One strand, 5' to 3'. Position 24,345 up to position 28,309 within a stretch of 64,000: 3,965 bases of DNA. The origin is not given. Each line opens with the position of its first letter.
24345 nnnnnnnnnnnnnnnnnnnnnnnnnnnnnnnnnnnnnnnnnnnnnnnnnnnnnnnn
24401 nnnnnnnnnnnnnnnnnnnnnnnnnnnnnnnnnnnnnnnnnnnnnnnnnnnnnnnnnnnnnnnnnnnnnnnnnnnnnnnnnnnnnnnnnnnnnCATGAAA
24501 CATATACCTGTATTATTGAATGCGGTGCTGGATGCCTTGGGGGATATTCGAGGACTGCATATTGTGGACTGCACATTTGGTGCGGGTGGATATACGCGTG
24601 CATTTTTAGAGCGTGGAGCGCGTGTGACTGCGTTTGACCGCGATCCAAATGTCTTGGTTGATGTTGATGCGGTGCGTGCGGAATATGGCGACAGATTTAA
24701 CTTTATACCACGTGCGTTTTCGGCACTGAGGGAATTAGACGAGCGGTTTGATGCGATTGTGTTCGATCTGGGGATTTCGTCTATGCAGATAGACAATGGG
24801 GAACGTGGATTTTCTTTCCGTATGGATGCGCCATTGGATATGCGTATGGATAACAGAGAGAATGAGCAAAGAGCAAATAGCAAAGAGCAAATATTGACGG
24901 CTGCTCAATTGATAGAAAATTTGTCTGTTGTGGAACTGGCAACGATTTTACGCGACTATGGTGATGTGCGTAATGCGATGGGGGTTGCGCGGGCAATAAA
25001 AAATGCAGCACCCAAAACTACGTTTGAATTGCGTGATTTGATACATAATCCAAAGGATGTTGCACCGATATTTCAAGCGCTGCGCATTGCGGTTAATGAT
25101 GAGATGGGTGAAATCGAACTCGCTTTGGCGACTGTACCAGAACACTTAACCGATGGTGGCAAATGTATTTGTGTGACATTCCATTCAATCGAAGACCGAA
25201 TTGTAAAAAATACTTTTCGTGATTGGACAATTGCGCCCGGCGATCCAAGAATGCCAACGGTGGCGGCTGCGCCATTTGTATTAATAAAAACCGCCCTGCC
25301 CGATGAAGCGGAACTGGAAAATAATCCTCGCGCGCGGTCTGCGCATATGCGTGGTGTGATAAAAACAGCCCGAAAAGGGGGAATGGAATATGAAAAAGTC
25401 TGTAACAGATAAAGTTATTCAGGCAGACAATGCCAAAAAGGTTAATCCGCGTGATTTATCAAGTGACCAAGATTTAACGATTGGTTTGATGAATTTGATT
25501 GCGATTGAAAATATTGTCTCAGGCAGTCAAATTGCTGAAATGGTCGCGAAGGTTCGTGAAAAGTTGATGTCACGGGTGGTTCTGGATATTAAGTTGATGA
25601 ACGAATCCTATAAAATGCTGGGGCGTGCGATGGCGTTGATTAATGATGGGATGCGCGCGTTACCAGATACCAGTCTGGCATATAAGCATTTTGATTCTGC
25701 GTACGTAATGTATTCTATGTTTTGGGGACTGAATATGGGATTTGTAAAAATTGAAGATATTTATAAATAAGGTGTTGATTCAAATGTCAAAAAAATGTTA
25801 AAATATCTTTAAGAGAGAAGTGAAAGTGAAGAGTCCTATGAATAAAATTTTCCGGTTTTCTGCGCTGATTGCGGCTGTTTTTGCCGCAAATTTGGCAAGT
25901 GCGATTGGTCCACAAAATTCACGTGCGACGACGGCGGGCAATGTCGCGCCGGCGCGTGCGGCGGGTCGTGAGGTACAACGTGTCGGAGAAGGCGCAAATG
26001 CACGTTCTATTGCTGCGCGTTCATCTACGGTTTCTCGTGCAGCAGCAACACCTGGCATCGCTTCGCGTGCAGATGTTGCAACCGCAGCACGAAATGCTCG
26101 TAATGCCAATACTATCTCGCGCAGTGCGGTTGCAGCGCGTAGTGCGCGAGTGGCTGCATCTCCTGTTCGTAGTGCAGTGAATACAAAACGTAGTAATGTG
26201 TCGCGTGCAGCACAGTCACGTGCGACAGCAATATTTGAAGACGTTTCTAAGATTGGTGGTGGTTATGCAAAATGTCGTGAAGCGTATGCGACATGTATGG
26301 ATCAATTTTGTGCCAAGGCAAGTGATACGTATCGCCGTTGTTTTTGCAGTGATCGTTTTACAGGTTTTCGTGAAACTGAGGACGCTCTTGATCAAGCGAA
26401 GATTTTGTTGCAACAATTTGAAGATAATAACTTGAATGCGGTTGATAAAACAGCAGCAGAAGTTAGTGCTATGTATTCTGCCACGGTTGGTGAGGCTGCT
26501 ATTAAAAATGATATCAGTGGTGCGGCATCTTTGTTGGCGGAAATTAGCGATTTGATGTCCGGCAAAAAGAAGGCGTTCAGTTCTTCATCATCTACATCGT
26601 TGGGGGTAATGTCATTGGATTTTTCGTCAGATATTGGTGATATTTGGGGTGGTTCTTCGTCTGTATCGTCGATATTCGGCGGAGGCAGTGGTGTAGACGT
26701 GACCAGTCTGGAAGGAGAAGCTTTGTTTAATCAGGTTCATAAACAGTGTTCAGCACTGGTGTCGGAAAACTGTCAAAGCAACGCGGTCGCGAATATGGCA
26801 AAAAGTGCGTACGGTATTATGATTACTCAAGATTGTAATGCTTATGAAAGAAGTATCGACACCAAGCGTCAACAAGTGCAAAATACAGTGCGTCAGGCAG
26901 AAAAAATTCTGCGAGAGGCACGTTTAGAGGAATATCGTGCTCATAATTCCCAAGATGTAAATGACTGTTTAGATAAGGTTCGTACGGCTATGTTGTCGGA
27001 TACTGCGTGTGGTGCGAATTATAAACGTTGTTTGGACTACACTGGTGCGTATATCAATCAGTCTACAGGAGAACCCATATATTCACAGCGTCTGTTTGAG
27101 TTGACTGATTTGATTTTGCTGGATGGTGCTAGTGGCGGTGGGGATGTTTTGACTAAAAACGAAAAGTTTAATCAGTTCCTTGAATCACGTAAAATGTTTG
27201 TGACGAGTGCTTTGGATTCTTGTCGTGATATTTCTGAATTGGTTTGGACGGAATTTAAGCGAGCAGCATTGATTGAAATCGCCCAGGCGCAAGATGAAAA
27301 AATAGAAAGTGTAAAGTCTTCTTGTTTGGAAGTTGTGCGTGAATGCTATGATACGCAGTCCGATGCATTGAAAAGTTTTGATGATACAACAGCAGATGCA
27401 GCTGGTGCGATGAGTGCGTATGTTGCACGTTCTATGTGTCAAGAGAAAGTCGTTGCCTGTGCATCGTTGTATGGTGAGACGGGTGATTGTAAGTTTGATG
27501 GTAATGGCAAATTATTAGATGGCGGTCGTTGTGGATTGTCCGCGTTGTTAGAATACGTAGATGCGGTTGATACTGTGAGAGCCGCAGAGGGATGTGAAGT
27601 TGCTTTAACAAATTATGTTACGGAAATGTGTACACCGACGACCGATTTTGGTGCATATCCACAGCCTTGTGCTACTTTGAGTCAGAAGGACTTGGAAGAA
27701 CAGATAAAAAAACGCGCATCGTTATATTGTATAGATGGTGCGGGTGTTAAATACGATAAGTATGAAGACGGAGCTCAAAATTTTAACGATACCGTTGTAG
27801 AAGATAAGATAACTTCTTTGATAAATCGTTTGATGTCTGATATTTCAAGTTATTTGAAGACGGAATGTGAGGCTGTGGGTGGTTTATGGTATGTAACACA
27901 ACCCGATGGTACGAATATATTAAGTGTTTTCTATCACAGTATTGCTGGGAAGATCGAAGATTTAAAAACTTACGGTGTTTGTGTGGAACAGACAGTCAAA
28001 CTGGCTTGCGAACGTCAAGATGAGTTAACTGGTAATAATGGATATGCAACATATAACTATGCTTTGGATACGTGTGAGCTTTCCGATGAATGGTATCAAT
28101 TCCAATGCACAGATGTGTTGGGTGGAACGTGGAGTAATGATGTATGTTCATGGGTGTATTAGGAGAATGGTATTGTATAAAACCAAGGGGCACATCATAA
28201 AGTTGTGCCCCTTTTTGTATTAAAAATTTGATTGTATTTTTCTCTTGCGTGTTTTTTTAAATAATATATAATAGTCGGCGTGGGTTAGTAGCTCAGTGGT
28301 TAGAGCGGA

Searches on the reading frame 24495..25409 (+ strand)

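Call 21: search_protein_families(library=pfam, proteins=[window:24495-25409:+], max_evalue=0.001)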
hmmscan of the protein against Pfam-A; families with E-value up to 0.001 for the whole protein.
window:24495-25409:+ (305 aa): 2 families
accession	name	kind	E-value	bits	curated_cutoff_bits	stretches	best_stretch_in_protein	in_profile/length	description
PF01795.25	Methyltransf_5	-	1.4e-65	222.3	27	1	2-288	3-306/309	MraW methylase family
PF13649.12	Methyltransf_25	-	1.2e-05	26.4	27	1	23-90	1-70/97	Methyltransferase domain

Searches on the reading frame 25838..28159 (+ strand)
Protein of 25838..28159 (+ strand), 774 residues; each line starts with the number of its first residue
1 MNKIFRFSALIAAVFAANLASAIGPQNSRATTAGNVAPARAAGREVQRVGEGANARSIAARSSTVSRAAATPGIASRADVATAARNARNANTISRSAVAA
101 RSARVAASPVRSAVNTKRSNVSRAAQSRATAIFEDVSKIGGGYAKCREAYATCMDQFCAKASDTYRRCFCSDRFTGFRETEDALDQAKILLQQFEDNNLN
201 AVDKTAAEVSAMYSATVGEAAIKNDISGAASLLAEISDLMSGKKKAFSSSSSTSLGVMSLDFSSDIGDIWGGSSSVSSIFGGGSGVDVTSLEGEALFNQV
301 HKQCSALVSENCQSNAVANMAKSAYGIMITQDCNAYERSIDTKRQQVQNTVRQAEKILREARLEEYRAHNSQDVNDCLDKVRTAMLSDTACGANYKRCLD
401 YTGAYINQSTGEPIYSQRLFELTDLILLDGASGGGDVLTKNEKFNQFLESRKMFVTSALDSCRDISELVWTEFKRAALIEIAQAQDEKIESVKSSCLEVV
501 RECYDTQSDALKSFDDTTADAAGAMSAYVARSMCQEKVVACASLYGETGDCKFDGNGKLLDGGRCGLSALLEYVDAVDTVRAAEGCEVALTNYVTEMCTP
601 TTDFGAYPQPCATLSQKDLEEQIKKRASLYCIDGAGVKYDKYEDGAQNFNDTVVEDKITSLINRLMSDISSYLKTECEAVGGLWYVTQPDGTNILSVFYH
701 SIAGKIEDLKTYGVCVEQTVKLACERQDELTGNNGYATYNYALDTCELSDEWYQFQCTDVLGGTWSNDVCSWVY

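Call 8: search_protein_families(library=pfam, proteins=[window:25838-28159:+], max_evalue=1)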
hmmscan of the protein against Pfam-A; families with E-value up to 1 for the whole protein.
window:25838-28159:+ (774 aa): 1 family
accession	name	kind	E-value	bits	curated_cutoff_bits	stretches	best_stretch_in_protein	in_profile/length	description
PF20124.4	DUF6514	-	0.18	12.4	23.9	0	308-357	26-70/94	Family of unknown function (DUF6514)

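Call 9: search_protein_families(library=ncbifam, proteins=[window:25838-28159:+], max_evalue=1)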
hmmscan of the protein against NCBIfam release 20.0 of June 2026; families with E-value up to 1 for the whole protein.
window:25838-28159:+ (774 aa): 0 families
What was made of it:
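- The spacing matches no Fe-S or zinc-finger family in Pfam or NCBIfam (calls 8, 9).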

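Call 12: find_homologous_proteins(query=window:25838-28159:+, max_evalue=0.001)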
Query window:25838-28159:+ (774 aa): 938 proteins with E <= 0.001 among 8000 candidates; the best 120 are listed.
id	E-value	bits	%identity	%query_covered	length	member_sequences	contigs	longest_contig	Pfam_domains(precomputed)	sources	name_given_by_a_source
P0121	0.0e+0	1685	98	100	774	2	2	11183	-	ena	-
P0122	0.0e+0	1162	69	100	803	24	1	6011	-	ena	-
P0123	0.0e+0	1162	68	100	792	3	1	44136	-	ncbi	-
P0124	0.0e+0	1112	67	100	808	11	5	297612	-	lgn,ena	-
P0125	0.0e+0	1100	65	99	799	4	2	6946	-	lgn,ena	-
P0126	0.0e+0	1081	66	100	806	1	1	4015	-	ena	-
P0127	0.0e+0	1038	64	100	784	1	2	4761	-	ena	-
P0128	0.0e+0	1020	63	99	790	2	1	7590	-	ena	-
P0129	0.0e+0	1016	63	99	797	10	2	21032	-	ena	-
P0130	0.0e+0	1014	61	100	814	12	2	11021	-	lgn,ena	-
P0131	2.3e-297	1007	62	99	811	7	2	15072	-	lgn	-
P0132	6.8e-294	995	61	98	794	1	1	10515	-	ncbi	-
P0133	8.9e-293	992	61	100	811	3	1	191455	-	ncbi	-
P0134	1.8e-292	991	62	99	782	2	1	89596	-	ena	-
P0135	8.6e-287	972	59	99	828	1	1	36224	-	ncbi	-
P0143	3.2e-253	861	55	99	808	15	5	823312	-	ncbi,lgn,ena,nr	ncbi:MAG: hypothetical protein IJ276_03370 [Alphaproteobacteria bacterium]|nr:hypothetical protein [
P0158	1.1e-240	819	53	99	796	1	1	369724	-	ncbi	-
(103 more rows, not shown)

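Call 40: find_encoding_contigs(protein=P0158, flank=8000, max_places=1)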
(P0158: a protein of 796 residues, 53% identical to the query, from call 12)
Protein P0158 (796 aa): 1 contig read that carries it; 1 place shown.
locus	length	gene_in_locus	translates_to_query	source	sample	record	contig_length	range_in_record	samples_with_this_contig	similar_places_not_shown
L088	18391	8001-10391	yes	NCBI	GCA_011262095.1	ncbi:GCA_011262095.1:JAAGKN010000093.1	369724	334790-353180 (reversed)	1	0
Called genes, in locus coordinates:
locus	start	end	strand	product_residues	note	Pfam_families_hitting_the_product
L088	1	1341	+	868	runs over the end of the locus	PF07517:SecA_DEAD, PF00270:DEAD (faint), PF01043:SecA_PP_bind, PF21090:P-loop_SecA, PF07516:SecA_SW, PF02810:SEC-C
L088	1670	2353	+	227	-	-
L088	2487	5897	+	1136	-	PF02811:PHP, PF07733:DNA_pol3_alpha, PF17657:DNA_pol3_finger, PF14579:HHH_6, PF01336:tRNA_anti-codon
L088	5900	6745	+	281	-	PF01795:Methyltransf_5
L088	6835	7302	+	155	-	-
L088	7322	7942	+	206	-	-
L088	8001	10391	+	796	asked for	-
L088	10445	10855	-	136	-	PF01381:HTH_3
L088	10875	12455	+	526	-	PF01676:Metalloenzyme, PF06415:iPGM_N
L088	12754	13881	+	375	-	-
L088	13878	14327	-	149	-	PF00383:dCMP_cyt_deam_1, PF14437:MafB19-deam, PF14439:Bd3614-deam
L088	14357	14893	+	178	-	PF03602:Cons_hypoth95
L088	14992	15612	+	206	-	PF01386:Ribosomal_L25p, PF14693:Ribosomal_TL5_C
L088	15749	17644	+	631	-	PF00012:HSP70, PF06723:MreB_Mbl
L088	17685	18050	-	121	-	-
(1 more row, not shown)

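Call 41: find_encoding_contigs(protein=P0143, flank=8000, max_places=1)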
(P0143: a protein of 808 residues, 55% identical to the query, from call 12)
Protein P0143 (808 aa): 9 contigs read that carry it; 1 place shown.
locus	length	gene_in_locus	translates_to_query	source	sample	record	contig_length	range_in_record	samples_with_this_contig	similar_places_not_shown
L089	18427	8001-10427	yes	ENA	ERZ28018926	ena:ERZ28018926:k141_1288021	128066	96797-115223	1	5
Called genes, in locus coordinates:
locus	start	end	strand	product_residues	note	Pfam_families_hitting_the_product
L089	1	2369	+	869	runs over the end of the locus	PF07517:SecA_DEAD, PF00270:DEAD (weak), PF01043:SecA_PP_bind, PF21090:P-loop_SecA, PF07516:SecA_SW, PF02810:SEC-C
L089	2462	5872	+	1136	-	PF02811:PHP, PF07733:DNA_pol3_alpha, PF17657:DNA_pol3_finger, PF14579:HHH_6, PF01336:tRNA_anti-codon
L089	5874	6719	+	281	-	PF01795:Methyltransf_5, PF13649:Methyltransf_25 (weak)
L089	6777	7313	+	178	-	-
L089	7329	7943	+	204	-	-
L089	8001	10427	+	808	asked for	-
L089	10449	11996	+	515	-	-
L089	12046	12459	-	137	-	PF13560:HTH_31 (weak), PF01381:HTH_3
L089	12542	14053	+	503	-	PF01676:Metalloenzyme, PF06415:iPGM_N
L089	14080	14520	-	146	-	PF00383:dCMP_cyt_deam_1, PF14437:MafB19-deam, PF14439:Bd3614-deam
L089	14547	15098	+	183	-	PF03602:Cons_hypoth95, PF02086:MethyltransfD12 (faint)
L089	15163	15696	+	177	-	-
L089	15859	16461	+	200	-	PF01386:Ribosomal_L25p, PF14693:Ribosomal_TL5_C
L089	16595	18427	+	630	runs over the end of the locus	PF00012:HSP70, PF06723:MreB_Mbl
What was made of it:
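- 25838..28162 (+): The 774-aa Cys-rich exported protein ('family B'); motif C146-x6-C153-x4-C158-x9-C168-x-C170 at nt 26273-26347. Conserved context secA-dnaE-rsmH-(small ORFs)-B (calls 40, 41).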

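Call 51: search_solved_structures(query=A2, max_evalue=10)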
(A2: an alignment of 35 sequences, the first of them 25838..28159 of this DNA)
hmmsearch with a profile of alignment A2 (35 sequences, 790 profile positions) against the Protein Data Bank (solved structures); distinct sequences matched with E-value up to 10: 0.
